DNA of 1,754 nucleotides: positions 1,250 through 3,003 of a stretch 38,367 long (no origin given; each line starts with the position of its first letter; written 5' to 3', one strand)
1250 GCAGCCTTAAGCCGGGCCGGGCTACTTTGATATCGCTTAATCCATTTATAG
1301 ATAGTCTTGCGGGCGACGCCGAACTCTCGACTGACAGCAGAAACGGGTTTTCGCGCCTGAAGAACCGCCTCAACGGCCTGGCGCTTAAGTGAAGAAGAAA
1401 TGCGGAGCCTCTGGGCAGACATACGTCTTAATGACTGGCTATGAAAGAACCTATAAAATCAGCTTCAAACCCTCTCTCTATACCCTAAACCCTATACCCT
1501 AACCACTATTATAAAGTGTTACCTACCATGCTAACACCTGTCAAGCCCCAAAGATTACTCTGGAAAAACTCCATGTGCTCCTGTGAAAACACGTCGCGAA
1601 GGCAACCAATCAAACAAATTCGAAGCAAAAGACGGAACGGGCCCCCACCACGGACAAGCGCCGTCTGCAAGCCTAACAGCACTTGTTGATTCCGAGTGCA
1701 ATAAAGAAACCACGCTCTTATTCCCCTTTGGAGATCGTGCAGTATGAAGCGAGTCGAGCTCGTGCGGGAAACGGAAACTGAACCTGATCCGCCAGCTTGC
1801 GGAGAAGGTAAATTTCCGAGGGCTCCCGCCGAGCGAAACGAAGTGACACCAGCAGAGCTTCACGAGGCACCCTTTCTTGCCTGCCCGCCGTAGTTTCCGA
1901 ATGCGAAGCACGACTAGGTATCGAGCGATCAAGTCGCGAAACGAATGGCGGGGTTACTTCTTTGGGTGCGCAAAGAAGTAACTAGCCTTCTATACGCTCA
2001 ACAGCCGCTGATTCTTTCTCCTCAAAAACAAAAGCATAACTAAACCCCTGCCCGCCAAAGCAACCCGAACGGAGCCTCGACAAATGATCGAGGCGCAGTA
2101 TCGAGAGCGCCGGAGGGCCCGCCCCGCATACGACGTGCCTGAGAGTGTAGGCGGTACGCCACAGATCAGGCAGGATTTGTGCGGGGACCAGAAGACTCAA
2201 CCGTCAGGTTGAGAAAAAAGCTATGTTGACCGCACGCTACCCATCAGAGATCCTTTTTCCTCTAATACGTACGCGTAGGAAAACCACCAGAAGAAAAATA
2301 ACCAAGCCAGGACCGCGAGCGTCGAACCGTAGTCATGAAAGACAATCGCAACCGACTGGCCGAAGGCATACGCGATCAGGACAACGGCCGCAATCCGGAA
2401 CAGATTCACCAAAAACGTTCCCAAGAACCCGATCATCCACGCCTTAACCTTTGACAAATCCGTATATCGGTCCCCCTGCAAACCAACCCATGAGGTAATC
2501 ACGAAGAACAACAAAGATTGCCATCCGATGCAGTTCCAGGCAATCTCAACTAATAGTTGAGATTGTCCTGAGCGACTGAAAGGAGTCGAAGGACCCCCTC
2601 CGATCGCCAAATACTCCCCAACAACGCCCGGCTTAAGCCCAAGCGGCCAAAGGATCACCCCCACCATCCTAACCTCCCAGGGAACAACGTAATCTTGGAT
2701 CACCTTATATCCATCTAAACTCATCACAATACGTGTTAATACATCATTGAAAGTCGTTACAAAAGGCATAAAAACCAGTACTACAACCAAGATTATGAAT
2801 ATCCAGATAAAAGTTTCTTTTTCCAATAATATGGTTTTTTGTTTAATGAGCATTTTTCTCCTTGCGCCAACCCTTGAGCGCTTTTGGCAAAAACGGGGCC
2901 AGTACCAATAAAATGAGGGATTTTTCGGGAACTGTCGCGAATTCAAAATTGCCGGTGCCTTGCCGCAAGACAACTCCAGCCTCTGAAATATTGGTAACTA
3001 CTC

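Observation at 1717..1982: Two-copy noncoding element with compensatory changes in a 12-bp stem and in a loop-to-distal pairing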

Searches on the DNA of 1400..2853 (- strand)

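Call 33: search_rna_families(source=window, start=1400, end=2230, threshold=evalue, max_evalue=10, show_alignments=2)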
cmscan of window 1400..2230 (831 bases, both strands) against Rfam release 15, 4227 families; matches with E-value up to 10: 1.
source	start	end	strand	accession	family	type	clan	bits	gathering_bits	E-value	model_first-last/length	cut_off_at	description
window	1929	2008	-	RF03323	mir-3613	Gene; miRNA;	-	14.7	91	7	1-86/86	no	mir-3613 microRNA precursor family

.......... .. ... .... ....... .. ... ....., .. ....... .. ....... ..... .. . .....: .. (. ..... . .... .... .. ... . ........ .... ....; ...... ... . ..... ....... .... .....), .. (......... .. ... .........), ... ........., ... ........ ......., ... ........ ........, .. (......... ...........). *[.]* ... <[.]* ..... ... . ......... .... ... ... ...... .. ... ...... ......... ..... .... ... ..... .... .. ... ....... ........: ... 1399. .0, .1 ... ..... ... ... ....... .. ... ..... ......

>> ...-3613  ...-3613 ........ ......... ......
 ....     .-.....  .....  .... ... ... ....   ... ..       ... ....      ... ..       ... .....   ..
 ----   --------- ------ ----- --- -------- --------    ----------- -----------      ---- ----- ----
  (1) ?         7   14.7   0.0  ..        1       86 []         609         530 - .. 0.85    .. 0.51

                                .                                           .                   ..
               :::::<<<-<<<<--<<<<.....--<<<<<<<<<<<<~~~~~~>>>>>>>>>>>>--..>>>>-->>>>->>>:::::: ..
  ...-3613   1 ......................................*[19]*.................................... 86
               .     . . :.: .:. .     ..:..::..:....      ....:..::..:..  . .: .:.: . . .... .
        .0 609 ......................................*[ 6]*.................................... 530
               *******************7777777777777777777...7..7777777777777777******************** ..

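Call 89: search_with_rna_model(model_id=R1, sources=[L140, L141, L142, L143, L144, L145, L146, L147, L148, L149, L150, L151, L152, L153, L154, L155, L156, L157, L158, L159, L160, L161, L162, L163, L164, L165, L166, L167, L168, L169, L170, L171, L172, L173, L174, L175, L176, L177, L178, L179, L180, L181, L182, L183, L184, L185, L186, L187, L188, L189, L190, L191, L192, L193, L194, L195, L196, L197, L198, L199, L200, L201, L202, L203, L204, L205, L206, L207, L208, L209, L210, L211, L212, L213, L214, L215, L216, L217, L218, L219], max_evalue=1, show_alignments=6)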
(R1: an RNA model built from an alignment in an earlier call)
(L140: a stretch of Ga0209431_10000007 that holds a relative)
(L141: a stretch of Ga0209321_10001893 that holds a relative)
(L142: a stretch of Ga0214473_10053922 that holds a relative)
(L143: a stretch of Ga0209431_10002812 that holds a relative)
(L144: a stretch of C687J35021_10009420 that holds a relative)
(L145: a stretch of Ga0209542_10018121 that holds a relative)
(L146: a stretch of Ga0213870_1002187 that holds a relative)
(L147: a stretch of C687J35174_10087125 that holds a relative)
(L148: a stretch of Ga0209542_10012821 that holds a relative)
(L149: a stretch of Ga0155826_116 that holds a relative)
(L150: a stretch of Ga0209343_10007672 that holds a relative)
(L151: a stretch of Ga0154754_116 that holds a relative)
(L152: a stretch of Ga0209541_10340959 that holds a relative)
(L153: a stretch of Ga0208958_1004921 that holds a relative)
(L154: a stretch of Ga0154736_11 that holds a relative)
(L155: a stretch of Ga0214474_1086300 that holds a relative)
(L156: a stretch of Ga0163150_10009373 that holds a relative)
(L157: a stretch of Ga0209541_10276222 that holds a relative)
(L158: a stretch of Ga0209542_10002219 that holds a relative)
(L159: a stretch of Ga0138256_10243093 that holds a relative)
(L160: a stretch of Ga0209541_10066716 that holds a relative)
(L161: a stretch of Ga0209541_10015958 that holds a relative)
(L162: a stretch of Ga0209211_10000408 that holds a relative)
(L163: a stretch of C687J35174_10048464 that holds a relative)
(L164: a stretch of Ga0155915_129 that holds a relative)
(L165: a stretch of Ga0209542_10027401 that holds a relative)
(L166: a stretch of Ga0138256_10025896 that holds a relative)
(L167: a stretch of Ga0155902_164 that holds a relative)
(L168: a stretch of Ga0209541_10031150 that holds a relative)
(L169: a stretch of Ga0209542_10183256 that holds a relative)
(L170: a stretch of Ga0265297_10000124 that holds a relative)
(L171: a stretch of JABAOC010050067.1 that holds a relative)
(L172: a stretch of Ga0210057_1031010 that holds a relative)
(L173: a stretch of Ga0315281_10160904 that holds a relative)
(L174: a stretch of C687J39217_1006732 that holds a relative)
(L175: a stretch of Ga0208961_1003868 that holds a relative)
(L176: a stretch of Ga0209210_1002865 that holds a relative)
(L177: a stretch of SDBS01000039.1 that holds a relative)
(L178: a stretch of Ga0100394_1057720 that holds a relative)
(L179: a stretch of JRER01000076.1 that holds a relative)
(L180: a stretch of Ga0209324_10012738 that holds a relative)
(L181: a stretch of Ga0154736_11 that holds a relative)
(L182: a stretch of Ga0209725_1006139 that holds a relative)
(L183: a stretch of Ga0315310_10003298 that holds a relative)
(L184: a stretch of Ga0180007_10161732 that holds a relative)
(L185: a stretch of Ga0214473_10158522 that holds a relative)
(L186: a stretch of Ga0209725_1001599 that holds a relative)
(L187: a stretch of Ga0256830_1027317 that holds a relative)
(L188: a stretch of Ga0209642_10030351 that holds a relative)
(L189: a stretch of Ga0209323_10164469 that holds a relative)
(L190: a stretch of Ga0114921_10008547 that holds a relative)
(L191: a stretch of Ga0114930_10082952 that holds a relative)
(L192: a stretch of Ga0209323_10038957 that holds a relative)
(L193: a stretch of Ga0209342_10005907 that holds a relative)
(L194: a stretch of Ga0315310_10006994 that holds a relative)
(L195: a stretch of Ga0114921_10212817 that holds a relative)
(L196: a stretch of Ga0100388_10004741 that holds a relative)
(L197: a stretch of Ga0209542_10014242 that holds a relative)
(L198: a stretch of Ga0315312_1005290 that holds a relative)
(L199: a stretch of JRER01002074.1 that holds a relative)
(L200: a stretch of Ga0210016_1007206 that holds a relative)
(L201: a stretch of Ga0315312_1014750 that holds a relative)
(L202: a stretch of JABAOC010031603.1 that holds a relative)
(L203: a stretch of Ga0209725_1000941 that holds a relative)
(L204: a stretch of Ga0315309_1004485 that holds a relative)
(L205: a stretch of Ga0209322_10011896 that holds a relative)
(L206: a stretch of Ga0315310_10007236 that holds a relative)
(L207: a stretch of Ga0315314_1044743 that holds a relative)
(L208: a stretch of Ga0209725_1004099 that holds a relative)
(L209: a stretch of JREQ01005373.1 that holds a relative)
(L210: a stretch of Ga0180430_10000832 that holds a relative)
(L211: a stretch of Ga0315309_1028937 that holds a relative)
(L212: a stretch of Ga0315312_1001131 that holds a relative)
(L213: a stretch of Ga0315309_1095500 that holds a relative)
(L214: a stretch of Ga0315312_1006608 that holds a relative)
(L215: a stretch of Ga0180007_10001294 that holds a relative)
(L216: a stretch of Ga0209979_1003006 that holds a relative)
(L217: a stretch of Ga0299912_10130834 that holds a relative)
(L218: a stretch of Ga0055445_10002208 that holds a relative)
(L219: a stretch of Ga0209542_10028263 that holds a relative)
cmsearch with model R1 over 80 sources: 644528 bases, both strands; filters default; matches with E-value up to 1: 8.
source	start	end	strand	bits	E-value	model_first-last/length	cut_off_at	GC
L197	5855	5912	+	26.5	0.00073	1-64/64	no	0.47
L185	1934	1998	+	17.3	0.13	1-64/64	no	0.45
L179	13114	13195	-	16.3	0.23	1-64/64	no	0.34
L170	17386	17422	+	15.8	0.31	1-64/64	no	0.59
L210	1296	1357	+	15.5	0.36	1-64/64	no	0.37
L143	11192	11249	+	14.8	0.53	1-64/64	no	0.34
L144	2692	2749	+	14.8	0.53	1-64/64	no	0.34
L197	5873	5910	-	13.7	0.95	23-64/64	no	0.42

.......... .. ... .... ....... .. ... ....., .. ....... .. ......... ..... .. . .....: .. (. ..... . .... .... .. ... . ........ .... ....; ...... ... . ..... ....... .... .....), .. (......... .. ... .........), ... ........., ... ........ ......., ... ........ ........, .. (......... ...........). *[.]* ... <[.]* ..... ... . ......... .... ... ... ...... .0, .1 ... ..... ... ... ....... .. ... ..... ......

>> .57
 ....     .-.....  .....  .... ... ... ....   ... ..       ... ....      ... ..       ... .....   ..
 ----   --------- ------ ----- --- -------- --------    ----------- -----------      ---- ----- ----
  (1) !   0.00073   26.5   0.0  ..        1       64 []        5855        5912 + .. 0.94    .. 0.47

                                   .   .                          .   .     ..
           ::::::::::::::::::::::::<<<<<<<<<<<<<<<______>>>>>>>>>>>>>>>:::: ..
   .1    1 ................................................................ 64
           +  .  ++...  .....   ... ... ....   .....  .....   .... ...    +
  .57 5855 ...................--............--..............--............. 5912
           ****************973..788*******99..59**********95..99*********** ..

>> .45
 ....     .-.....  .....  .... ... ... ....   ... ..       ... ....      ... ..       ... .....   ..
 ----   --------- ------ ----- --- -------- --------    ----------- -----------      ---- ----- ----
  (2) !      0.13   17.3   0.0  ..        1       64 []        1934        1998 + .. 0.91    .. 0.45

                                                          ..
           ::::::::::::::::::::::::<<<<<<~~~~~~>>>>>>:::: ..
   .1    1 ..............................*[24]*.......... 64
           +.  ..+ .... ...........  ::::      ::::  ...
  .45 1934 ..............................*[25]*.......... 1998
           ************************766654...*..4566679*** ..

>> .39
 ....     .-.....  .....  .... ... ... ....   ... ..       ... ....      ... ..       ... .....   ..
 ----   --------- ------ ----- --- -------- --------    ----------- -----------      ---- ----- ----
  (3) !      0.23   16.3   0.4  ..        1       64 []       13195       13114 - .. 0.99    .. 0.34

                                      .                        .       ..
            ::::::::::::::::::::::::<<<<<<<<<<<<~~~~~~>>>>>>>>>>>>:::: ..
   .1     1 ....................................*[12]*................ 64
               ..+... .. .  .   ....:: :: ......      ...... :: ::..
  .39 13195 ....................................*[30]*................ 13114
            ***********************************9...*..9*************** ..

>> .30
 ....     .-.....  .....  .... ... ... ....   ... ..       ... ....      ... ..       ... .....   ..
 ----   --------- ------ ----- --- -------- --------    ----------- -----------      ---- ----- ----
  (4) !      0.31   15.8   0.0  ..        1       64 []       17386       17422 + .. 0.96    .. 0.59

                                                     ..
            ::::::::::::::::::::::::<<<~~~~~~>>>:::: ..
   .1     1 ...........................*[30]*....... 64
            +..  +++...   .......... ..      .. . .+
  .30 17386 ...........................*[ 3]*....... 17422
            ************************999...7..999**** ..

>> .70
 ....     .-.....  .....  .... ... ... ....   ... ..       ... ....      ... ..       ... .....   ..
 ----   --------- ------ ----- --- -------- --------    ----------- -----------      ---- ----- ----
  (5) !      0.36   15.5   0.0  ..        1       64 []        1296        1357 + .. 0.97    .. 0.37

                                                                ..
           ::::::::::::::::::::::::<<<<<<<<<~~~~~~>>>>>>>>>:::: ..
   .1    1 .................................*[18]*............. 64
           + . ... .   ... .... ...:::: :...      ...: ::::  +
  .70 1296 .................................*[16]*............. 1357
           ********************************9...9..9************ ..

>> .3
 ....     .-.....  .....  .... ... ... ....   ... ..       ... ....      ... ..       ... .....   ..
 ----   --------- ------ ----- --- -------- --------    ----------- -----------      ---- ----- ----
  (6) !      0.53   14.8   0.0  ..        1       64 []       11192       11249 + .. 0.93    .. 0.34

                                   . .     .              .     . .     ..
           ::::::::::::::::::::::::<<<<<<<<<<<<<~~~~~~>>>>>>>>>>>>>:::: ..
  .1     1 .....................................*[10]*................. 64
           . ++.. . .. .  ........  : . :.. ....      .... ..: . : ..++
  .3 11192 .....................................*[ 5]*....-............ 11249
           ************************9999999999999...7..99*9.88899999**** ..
